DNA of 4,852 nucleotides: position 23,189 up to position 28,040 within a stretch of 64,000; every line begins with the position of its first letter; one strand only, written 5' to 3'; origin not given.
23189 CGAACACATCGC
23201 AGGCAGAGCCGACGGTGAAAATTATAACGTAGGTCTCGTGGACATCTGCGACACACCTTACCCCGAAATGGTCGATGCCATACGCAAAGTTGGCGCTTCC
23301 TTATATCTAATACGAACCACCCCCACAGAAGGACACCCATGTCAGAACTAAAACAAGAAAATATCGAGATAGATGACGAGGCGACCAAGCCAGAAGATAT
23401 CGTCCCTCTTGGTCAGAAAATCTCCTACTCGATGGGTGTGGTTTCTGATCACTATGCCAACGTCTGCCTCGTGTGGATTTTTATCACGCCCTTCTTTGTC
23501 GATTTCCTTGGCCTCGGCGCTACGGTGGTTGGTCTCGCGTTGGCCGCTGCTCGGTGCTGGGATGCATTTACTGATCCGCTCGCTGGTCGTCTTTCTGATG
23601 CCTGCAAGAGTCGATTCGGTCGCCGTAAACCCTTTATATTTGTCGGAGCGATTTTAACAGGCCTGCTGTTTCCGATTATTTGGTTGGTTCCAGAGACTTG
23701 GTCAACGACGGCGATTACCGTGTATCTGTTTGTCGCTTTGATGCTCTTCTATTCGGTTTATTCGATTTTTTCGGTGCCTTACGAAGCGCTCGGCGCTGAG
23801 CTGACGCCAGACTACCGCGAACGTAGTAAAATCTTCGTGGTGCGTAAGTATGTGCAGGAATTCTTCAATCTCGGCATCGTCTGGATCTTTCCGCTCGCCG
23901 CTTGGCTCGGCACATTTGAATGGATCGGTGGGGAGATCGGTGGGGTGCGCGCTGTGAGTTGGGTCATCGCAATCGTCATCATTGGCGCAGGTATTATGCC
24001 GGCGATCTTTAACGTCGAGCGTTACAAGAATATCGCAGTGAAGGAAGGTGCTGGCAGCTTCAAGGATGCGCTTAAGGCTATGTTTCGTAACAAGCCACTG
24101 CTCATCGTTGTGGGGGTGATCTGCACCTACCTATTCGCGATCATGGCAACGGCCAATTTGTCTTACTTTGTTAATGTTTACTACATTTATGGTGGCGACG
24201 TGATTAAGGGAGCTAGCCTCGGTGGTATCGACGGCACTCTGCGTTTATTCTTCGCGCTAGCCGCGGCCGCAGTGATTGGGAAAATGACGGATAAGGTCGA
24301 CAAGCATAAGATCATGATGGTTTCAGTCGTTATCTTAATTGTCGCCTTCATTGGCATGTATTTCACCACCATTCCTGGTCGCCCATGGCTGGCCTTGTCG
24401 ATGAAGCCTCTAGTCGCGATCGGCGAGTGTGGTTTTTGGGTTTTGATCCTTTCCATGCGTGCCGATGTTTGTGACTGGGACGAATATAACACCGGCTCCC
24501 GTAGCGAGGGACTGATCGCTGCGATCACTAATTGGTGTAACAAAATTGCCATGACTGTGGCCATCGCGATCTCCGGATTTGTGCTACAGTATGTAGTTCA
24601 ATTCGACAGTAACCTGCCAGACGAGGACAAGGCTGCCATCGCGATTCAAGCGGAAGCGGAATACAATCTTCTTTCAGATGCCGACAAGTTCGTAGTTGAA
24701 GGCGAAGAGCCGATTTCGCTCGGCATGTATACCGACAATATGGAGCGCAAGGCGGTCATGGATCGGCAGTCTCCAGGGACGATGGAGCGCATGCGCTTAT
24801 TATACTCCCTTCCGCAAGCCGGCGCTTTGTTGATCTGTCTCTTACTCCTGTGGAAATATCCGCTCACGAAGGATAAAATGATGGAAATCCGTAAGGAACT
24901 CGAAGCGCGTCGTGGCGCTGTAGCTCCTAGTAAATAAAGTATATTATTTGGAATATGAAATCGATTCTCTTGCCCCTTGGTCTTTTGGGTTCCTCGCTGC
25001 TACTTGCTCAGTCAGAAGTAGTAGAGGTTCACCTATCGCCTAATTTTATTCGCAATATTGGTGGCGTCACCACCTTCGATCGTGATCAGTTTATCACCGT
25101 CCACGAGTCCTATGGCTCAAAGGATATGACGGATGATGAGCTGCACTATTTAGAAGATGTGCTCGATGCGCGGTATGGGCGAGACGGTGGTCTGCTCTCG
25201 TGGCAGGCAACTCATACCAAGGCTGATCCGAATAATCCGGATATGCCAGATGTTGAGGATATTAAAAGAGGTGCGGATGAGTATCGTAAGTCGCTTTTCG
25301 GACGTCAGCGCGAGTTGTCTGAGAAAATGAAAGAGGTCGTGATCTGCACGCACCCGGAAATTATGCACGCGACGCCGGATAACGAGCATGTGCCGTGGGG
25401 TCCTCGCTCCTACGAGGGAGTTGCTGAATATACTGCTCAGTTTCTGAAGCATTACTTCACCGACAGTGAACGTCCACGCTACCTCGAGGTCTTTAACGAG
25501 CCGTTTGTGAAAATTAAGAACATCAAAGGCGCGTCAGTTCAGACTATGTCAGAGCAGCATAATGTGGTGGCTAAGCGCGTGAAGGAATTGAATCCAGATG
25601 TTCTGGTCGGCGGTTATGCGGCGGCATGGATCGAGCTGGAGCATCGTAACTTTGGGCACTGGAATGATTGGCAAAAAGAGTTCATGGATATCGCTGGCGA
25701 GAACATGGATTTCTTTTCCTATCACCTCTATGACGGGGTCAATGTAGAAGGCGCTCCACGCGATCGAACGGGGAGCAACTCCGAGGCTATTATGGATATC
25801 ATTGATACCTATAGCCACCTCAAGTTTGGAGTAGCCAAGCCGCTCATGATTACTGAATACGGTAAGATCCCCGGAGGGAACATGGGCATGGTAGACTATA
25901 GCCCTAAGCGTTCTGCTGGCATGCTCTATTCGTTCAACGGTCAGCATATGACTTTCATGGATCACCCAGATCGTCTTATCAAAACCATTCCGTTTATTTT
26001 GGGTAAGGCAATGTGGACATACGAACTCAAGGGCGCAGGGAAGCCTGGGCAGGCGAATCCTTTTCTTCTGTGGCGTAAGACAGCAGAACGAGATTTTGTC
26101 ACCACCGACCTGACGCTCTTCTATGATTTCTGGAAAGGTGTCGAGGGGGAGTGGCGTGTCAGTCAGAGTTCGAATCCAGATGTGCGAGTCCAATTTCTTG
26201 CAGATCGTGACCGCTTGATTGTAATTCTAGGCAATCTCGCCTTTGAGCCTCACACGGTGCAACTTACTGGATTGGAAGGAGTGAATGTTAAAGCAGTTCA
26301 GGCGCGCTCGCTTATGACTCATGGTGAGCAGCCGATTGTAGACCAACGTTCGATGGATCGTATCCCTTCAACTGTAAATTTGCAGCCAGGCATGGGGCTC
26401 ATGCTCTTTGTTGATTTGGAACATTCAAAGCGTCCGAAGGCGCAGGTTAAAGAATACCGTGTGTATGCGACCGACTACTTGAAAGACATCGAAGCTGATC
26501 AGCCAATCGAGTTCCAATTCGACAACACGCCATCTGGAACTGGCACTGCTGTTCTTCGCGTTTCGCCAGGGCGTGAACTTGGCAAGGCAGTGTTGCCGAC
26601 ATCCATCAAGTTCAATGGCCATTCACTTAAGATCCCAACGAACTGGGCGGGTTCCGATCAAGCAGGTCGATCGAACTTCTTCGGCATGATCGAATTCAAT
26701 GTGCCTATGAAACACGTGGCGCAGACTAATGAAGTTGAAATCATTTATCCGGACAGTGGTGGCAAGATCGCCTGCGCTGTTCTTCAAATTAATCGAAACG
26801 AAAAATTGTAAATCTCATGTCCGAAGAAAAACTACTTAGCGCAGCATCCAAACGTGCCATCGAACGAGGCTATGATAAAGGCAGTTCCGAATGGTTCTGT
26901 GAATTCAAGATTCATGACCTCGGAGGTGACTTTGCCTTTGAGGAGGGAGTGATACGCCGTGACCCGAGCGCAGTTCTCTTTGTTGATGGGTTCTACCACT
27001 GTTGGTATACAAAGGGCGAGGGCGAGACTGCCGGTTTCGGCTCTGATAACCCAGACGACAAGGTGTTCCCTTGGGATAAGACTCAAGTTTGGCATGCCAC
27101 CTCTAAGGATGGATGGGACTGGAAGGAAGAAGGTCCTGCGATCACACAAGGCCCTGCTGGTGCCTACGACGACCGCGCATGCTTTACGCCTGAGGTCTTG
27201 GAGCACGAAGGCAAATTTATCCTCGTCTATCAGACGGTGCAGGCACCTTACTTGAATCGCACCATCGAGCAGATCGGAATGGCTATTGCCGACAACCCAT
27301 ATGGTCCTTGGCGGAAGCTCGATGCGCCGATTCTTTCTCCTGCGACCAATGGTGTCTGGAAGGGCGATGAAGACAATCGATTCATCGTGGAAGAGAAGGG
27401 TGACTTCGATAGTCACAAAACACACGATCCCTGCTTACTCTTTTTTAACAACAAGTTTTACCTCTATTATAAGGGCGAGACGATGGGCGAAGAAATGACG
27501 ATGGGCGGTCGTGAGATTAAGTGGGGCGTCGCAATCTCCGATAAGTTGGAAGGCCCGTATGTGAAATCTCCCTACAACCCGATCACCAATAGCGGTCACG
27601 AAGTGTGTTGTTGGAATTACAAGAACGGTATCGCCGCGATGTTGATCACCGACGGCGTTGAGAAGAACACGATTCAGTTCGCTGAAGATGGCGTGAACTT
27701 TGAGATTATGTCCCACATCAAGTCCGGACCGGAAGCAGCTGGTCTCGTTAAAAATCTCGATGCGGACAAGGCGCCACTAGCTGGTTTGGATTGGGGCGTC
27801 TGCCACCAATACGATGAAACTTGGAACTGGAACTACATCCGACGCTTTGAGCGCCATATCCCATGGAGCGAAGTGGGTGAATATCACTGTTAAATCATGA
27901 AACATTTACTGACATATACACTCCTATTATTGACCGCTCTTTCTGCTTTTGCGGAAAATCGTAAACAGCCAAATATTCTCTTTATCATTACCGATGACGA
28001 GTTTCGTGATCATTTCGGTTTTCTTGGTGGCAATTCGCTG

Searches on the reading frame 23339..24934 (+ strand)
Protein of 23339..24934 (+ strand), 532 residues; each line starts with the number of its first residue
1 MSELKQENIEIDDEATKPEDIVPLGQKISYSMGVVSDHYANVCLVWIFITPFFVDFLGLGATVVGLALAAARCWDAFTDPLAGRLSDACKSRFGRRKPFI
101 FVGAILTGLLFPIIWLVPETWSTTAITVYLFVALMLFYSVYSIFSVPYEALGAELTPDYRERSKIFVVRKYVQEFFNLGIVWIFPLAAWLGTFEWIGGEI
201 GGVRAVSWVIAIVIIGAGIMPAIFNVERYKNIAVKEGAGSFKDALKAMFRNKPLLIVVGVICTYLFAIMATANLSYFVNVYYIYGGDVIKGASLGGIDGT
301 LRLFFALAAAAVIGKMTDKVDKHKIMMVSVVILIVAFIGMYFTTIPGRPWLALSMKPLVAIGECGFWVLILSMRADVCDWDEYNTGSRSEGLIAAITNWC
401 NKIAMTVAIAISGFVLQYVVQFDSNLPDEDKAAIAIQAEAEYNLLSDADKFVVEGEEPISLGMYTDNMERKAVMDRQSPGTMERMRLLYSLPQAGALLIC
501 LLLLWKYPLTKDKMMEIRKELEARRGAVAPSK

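Call 6: search_protein_families(library=pfam, proteins=[window:23339-24934:+], max_evalue=0.001)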
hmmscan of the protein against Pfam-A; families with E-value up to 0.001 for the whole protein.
window:23339-24934:+ (532 aa): 2 families
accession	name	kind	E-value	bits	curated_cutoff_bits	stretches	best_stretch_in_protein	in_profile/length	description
PF13347.12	MFS_2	-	7.7e-59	199.8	27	1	43-428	14-390/427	MFS/sugar transport protein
PF07690.21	MFS_1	-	1e-19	71.1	33.4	1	44-378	14-323/347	Major Facilitator Superfamily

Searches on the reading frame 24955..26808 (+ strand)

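Call 6: search_protein_families(library=pfam, proteins=[window:24955-26808:+], max_evalue=0.001)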
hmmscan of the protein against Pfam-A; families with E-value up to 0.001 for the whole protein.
window:24955-26808:+ (618 aa): 2 families
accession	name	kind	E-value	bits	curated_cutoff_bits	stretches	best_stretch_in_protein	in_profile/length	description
PF18040.7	BPA_C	-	8.6e-26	90.3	26.2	1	519-613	1-95/95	beta porphyranase A C-terminal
PF18206.8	Porphyrn_cat_1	-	8.3e-21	75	27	1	409-510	1-105/105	Porphyranase beta-sandwich domain 1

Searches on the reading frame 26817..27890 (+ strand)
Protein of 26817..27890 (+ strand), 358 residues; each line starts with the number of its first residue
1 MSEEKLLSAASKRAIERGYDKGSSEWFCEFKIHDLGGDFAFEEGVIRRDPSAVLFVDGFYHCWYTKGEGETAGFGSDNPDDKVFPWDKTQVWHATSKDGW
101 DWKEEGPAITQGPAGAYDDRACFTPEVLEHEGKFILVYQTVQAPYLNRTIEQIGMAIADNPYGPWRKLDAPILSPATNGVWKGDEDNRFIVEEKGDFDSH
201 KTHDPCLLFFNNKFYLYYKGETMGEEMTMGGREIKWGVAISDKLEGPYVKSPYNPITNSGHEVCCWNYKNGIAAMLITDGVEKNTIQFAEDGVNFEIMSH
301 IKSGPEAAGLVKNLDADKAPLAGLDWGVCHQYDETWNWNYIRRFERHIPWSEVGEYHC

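Call 6: search_protein_families(library=pfam, proteins=[window:26817-27890:+], max_evalue=0.001)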
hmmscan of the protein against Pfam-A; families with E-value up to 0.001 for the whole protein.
window:26817-27890:+ (358 aa): 2 families
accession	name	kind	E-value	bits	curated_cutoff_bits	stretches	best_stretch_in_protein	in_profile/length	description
PF04616.20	Glyco_hydro_43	-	4.7e-12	46.3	32.2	1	87-168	33-110/288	Glycosyl hydrolases family 43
PF00251.26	Glyco_hydro_32N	-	2e-07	31.4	22.1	1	49-175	11-122/307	Glycosyl hydrolases family 32 N-terminal domain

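Call 76: search_solved_structures(query=window:26817-27890:+, max_evalue=1e-10)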
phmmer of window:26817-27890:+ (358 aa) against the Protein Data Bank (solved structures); distinct sequences matched with E-value up to 1e-10: 8.
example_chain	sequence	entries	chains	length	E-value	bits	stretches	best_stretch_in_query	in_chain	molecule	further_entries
3r4y_A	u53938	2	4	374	7.1e-168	561.9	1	4-356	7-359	Glycosyl hydrolase family 32, N terminal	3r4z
5ta7_A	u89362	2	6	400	2.9e-135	454.5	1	6-346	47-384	Glycoside Hydrolase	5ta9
3p2n_A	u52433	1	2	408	1.1e-131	442.7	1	5-345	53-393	3,6-anhydro-alpha-L-galactosidase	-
4ak5_A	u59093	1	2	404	4.6e-131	440.7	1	6-345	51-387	ANHYDRO-ALPHA-L-GALACTOSIDASE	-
4ak7_A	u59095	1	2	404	1e-130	439.6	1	6-345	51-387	ANHYDRO-ALPHA-L-GALACTOSIDASE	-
4ak6_A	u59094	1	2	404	6.3e-130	436.9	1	6-345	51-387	ANHYDRO-ALPHA-L-GALACTOSIDASE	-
4u6d_A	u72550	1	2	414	6.1e-55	190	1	22-341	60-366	Conserved hypothetical periplasmic protein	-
4u6b_A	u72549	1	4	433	1.6e-46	162.3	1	7-334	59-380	Conserved hypothetical lipoprotein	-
